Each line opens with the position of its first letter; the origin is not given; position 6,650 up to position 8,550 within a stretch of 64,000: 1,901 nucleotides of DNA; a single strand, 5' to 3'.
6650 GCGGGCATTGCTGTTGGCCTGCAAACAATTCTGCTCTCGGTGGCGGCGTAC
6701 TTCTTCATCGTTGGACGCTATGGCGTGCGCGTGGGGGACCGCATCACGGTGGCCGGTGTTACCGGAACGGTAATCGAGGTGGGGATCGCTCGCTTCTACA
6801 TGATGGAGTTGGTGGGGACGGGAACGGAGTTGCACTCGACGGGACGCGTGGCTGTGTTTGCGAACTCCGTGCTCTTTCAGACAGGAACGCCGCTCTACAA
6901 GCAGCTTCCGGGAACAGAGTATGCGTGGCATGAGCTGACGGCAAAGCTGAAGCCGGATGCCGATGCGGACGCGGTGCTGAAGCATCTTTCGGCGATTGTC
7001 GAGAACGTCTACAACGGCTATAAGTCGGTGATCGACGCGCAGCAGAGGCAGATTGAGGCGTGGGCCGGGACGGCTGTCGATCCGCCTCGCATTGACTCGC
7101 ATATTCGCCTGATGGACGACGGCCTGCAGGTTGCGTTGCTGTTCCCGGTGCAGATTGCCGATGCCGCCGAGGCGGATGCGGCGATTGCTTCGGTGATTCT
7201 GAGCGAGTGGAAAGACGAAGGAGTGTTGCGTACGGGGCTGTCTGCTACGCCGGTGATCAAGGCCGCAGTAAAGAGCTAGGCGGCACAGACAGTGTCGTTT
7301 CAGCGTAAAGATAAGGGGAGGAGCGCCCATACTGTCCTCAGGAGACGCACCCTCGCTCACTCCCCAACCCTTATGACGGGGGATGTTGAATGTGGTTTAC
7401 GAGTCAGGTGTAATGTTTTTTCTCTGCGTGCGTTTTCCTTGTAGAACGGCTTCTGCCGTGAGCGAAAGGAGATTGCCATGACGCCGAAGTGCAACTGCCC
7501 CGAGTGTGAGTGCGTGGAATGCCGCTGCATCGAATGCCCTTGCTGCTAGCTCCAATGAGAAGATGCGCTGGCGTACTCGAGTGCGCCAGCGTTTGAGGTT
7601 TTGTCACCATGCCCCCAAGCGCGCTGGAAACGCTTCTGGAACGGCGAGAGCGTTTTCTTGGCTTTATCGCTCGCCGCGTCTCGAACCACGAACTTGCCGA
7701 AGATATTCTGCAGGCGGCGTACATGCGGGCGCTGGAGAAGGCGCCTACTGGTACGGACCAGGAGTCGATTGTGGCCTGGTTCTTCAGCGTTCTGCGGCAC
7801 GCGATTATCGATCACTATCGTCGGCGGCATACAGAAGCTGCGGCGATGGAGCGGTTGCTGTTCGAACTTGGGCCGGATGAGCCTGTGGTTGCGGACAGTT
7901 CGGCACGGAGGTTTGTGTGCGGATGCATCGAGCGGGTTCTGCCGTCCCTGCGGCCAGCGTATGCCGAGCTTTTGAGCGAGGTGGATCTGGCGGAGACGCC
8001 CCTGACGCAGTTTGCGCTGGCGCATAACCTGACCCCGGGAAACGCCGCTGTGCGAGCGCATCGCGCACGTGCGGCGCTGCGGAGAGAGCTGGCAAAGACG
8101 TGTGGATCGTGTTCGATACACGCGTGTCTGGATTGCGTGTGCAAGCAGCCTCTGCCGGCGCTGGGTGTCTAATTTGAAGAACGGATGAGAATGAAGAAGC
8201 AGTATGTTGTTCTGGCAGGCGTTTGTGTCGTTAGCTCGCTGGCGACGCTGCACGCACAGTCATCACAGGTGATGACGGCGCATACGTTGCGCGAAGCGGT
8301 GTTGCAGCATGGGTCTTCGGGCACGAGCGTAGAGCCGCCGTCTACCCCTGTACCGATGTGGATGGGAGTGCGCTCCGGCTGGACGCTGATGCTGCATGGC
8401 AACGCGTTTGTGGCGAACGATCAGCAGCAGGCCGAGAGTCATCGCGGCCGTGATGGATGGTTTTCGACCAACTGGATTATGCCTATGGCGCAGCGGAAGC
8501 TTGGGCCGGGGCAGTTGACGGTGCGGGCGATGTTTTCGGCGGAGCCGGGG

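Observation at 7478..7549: Unannotated 23-codon ORF encoding a 9-cysteine peptide (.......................)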

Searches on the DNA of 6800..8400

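Call 4: search_rna_families(source=window, start=6800, end=8400, threshold=evalue, max_evalue=1)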
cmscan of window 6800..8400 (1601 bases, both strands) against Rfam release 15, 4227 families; matches with E-value up to 1: 0.
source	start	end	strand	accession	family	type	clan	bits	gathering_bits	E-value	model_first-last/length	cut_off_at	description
